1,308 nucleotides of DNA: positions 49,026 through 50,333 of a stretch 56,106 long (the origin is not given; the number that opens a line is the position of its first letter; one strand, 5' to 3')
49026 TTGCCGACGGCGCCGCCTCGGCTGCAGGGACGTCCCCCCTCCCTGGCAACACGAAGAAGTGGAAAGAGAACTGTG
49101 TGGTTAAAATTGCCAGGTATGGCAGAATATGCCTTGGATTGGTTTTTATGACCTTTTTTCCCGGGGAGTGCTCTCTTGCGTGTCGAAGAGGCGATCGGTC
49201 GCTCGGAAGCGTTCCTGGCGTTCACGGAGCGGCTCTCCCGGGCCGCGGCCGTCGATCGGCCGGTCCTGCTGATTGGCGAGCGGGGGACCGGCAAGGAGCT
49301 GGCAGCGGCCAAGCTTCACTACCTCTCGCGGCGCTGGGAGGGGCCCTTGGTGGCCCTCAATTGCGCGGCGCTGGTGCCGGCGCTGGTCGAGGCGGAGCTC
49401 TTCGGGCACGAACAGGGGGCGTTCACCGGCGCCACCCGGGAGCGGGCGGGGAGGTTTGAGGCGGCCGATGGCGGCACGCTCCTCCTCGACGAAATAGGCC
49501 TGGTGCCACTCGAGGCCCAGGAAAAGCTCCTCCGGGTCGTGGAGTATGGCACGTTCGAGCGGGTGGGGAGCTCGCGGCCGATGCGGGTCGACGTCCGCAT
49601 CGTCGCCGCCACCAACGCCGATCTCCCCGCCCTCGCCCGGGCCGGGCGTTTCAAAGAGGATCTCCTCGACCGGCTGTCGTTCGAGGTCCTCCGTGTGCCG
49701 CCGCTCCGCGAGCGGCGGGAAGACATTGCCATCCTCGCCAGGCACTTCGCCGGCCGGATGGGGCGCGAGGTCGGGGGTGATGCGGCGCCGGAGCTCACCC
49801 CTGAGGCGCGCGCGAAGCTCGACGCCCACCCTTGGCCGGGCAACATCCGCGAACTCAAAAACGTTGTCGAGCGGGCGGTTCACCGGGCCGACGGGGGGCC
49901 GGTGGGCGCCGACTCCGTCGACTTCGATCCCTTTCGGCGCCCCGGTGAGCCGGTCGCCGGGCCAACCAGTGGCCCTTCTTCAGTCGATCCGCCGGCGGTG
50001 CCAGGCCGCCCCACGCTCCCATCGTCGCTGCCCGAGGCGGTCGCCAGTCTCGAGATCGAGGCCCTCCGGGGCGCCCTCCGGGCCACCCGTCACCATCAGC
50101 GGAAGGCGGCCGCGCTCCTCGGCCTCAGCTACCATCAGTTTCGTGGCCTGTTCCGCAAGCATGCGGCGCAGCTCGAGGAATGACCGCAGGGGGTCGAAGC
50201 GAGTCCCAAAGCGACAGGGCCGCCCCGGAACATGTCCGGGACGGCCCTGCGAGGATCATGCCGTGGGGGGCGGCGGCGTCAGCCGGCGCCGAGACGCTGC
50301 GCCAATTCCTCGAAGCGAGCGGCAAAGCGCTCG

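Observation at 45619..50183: Phage-shock (Psp) operon wired to a PspC-fused Ser/Thr kinase: candidate new envelope-stress signalling system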

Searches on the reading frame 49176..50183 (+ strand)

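Call 3: search_protein_families(library=pfam, proteins=[window:49176-50183:+], max_evalue=0.01)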
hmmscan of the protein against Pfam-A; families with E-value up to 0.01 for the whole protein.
window:49176-50183:+ (335 aa): 5 families
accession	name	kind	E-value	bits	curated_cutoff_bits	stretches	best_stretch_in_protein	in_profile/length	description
PF00158.32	Sigma54_activat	-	5.1e-59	199.2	20.2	1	7-169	2-164/168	Sigma-54 interaction domain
PF25601.1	AAA_lid_14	-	2.2e-20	72.7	27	1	178-248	1-70/87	AAA+ ATPase lid domain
PF14532.12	Sigma54_activ_2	-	7.2e-20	72.1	25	1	7-177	1-138/138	Sigma-54 interaction domain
PF07728.20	AAA_5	-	3.8e-05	24.2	22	1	29-148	1-123/139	AAA domain (dynein-related subfamily)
PF02954.25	HTH_8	-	0.00047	20.3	22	1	290-322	3-35/42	Bacterial regulatory protein, Fis family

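Call 4: search_protein_families(library=ncbifam, proteins=[window:49176-50183:+], max_evalue=0.01)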
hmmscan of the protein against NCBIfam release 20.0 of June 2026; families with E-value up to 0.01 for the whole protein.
window:49176-50183:+ (335 aa): 27 families (the best 25 are shown)
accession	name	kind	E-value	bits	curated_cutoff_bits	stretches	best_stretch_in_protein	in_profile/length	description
TIGR02974.1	phageshock_pspF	equivalog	3.9e-133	443.8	443.55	1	7-329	2-336/336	phage shock protein operon transcriptional activator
NF008622.0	PRK11608.1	equivalog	1.5e-116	389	529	1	4-332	6-326/329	phage shock protein operon transcriptional activator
NF003451.0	PRK05022.1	equivalog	3.5e-85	286.7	476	1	4-318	190-497/512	nitric oxide reductase transcriptional regulator NorR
TIGR01817.1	nifA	equivalog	8e-85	285.6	528.85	1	5-330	197-528/534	nif-specific transcriptional activator NifA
NF038308.1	RNA_repair_RtcR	equivalog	2.6e-82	277.3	650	1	6-321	182-503/530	RNA repair transcriptional activator RtcR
TIGR01818.1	ntrC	equivalog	2.5e-81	273.9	558.6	1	5-319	135-453/463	nitrogen regulation protein NR(I)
NF008469.0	PRK11361.1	equivalog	1.1e-77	261.7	714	1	9-240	148-378/461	acetoacetate metabolism transcriptional regulator AtoC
TIGR02915.1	PEP_resp_reg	equivalog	1.9e-73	247.8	502.6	1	6-253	141-387/445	PEP-CTERM-box response regulator transcription factor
NF050807.1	TransRegFlbDCaul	equivalog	6.8e-73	246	750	1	20-328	134-437/454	sigma-54-dependent transcriptional regulator FlbD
NF041552.1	TF_PrdR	equivalog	2.5e-69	234.2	795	1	4-315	267-562/577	sigma-54 dependent transcriptional regulator PrdR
NF008176.1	PRK10923.1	equivalog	1.4e-68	231.6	620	1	17-232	154-365/469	nitrogen regulation protein NR(I)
NF011958.0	PRK15429.1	equivalog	4.8e-67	227.1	830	1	5-240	380-614/692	formate hydrogenlyase transcriptional activator FlhA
TIGR02329.1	propionate_PrpR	equivalog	9.3e-66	222.5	499.2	1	3-236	211-448/526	propionate catabolism operon regulatory protein PrpR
NF041906.1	V4R_TF_MobR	exception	2e-65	221.4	999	1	5-237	233-464/544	phenol degradation transcriptional regulator MobR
NF007689.0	PRK10365.1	equivalog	4.7e-65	220.1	760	1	7-236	142-370/441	sigma-54-dependent response regulator transcription factor ZraR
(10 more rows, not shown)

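Call 92: search_protein_families(library=padloc, proteins=[window:49176-50183:+], max_evalue=0.001)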
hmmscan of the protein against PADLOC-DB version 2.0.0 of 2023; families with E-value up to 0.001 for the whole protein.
window:49176-50183:+ (335 aa): 3 families
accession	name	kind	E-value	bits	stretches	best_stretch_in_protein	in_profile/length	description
PDLC01995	RtcR_PspF2--CARF_AAA_HTH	-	5.7e-91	304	1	4-327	167-476/481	-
PDLC01994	RtcR_PspF1--CARF_AAA_HTH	-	3.3e-56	189.3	1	9-323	163-462/468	-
PDLC01993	RtcR--CARF_AAA_HTH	-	8.8e-49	164.3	1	9-249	185-433/523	-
